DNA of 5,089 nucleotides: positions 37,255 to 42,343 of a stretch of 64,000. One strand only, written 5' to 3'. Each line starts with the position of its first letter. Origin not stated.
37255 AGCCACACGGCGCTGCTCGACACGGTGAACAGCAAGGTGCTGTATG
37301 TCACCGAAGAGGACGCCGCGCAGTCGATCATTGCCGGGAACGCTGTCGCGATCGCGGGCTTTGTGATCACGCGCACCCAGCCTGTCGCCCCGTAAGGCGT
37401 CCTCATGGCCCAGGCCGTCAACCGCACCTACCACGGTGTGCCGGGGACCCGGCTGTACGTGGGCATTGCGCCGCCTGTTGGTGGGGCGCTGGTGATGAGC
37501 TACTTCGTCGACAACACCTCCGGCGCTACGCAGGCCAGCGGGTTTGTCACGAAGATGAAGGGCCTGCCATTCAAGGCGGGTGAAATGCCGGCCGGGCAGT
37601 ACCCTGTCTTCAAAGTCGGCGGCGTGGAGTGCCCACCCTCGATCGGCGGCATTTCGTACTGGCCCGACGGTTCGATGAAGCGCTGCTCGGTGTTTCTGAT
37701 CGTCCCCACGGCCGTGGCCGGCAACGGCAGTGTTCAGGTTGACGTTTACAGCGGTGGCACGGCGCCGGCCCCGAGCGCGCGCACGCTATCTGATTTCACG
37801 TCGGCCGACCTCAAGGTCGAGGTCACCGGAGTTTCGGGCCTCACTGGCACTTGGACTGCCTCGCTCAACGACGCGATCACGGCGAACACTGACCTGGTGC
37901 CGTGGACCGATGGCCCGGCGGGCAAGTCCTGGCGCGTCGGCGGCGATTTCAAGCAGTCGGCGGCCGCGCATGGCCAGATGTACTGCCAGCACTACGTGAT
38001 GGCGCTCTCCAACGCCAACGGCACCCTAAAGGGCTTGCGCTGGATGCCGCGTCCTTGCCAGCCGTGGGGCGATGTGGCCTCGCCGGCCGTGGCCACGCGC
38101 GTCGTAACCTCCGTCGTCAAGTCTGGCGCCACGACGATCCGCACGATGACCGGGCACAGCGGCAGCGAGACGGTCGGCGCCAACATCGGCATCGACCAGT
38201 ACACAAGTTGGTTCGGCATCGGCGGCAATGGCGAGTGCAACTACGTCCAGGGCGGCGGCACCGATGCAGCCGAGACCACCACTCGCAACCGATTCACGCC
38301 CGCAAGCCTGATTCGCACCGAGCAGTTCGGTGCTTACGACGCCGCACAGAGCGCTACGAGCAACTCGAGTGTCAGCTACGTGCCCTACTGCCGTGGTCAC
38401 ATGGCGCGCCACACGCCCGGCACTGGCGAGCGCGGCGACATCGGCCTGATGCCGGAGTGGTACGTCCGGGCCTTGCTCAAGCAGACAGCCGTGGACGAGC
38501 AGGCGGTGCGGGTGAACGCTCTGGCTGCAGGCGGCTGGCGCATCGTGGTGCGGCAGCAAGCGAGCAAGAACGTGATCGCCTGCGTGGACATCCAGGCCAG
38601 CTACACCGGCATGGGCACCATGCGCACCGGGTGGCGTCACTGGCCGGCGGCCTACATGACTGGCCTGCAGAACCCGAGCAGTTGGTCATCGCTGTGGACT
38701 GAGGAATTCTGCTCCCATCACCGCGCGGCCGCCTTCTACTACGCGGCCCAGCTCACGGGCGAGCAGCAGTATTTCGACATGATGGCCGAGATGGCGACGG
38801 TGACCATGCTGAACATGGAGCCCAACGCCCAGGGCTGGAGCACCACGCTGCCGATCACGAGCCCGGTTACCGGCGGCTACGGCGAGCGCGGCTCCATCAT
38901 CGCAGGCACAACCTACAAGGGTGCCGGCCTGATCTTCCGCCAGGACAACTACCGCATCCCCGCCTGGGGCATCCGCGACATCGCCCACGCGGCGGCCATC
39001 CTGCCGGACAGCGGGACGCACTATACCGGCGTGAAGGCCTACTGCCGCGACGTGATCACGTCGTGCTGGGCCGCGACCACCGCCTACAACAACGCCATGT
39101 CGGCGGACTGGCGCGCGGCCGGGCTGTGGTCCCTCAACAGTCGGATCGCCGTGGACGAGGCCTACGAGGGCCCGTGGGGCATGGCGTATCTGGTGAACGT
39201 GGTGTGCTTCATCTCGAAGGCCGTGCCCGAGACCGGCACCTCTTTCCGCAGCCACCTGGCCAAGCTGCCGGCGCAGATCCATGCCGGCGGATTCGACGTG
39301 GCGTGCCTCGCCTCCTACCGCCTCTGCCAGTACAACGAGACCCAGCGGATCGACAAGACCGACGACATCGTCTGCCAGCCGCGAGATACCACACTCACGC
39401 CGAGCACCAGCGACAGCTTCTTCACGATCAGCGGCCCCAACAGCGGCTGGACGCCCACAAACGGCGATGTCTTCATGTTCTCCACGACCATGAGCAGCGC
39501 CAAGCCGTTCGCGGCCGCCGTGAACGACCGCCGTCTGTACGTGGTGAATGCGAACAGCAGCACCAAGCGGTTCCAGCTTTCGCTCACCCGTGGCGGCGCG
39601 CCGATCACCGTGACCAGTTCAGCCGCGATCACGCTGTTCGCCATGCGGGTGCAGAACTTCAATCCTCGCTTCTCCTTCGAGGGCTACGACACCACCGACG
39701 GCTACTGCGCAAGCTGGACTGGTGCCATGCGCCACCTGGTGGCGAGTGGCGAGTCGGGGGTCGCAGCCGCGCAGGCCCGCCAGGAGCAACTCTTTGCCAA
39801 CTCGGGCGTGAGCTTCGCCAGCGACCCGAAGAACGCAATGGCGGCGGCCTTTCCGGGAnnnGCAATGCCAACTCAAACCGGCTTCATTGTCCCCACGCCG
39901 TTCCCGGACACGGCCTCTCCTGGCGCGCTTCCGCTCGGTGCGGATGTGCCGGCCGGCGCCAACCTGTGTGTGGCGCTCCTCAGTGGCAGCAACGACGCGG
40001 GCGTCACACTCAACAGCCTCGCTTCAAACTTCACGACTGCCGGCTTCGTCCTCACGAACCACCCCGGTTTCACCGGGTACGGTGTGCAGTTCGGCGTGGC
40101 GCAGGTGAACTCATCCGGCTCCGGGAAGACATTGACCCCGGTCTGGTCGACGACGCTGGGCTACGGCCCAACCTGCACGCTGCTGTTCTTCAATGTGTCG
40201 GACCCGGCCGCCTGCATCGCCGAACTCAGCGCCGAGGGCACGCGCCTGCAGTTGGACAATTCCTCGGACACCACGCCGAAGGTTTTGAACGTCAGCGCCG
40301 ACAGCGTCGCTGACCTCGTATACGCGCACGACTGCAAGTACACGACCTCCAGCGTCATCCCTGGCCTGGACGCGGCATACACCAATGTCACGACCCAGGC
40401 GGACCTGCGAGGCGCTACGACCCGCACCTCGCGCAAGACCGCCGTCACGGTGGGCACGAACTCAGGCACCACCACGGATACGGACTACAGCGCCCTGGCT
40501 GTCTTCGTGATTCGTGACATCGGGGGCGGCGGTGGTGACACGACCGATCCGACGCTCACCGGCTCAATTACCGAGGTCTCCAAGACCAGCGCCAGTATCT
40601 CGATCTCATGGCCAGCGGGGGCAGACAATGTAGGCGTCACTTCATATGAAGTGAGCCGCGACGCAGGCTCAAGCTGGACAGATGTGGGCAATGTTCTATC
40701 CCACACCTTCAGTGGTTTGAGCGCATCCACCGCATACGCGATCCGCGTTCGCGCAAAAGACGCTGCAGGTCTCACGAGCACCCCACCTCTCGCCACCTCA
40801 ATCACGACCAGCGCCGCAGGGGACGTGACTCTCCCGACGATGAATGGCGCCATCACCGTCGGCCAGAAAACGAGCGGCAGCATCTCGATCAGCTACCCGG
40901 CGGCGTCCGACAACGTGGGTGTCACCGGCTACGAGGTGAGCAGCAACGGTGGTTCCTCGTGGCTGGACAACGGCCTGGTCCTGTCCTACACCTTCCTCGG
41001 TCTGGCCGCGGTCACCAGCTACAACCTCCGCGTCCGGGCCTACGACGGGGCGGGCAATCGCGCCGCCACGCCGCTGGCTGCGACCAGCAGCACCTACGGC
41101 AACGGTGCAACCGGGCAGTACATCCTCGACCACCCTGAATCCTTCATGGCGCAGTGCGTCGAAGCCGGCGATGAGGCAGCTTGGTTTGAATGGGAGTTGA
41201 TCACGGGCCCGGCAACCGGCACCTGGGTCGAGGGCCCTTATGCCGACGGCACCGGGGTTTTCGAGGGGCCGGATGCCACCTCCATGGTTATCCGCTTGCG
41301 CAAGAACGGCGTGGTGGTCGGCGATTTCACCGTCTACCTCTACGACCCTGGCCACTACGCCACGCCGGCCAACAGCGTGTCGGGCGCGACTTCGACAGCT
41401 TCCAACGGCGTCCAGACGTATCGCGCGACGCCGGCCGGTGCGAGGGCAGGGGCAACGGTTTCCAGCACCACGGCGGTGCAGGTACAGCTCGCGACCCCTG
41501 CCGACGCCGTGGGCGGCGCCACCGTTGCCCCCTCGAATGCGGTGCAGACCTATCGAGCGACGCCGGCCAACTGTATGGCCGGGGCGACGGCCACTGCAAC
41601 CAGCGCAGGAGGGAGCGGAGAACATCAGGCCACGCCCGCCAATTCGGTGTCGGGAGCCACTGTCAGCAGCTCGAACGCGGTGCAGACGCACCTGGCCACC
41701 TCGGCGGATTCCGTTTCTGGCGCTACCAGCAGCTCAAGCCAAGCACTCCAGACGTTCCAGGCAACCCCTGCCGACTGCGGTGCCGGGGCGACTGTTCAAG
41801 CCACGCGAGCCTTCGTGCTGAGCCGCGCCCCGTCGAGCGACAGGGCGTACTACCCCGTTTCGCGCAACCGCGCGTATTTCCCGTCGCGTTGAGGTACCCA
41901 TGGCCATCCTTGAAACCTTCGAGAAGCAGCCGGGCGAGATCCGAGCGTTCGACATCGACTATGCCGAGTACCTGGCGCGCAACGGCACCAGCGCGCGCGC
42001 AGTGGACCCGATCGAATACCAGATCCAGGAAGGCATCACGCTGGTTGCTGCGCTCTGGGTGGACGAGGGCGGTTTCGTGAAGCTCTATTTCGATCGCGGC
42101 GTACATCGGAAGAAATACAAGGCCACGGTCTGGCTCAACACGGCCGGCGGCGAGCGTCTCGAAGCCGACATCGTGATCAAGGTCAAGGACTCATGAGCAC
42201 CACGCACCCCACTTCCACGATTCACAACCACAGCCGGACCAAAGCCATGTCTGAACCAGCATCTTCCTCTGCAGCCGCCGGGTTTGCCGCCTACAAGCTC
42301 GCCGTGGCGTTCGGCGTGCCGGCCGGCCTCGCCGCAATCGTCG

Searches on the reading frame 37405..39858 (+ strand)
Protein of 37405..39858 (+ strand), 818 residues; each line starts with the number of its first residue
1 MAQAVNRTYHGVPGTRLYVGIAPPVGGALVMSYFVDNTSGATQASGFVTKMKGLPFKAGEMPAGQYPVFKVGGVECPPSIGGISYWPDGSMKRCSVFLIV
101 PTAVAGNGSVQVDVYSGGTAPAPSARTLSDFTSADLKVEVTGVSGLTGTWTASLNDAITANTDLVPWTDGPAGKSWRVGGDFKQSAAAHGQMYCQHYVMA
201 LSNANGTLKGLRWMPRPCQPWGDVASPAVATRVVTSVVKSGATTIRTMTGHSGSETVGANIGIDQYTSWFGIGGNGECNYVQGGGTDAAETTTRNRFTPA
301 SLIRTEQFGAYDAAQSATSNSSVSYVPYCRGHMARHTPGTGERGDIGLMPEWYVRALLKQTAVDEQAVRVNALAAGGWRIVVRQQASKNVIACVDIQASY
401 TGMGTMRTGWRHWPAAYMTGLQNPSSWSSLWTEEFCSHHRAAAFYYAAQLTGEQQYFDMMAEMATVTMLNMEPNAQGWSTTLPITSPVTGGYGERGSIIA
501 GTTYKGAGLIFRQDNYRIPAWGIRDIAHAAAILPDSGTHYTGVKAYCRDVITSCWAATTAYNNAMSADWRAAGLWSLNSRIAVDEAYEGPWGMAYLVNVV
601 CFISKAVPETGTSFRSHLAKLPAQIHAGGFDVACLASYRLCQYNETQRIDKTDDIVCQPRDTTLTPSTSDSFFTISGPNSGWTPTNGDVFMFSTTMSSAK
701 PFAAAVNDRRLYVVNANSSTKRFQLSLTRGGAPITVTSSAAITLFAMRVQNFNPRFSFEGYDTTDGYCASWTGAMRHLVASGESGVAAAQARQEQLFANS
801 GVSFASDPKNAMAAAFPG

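Call 103: find_encoding_contigs(protein=window:37405-39858:+, flank=10000, max_places=1)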
Protein window:37405-39858:+ (818 aa): 2 contigs read that carry it; 1 place shown.
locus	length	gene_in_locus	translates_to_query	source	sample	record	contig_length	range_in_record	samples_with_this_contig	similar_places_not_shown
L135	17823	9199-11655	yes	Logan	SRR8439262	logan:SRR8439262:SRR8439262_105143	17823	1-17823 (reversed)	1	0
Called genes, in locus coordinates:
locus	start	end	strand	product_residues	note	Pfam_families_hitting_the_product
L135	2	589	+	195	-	?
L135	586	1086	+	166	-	-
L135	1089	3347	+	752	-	PF16510:P22_portal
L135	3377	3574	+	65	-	-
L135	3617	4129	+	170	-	-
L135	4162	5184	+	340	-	-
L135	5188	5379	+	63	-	-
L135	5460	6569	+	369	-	PF13252:Phage_capsid_3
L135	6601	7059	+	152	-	-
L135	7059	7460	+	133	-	-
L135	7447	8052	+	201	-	-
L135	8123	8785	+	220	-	PF24175:SU10_adaptor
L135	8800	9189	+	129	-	-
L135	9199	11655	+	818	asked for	-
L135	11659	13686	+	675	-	PF00041:fn3 (weak), PF25059:FN3_DSCAM-DSCAML_C (faint)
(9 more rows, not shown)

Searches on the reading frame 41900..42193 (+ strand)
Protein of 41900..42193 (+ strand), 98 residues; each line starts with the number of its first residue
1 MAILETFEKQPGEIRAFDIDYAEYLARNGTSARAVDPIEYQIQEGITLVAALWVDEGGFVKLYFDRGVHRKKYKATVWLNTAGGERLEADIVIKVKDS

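Call 29: search_protein_families(library=phrogs, proteins=[window:41900-42193:+], max_evalue=0.001)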
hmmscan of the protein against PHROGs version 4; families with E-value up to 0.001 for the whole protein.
window:41900-42193:+ (98 aa): 1 family
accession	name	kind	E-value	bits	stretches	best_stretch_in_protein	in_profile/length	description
phrog_4137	-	unknown function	2.7e-05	24.6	1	3-97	258-348/349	-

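Call 84: search_protein_families(library=pfam, proteins=[window:41900-42193:+], max_evalue=0.01)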
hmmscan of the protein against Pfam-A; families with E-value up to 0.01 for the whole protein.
window:41900-42193:+ (98 aa): 1 family
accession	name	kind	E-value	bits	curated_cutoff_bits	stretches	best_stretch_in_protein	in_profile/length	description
PF23148.1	Gp77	-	2.9e-07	31.4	27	1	9-93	1-83/84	Podophage GP4 fiber-tail adaptor protein gp77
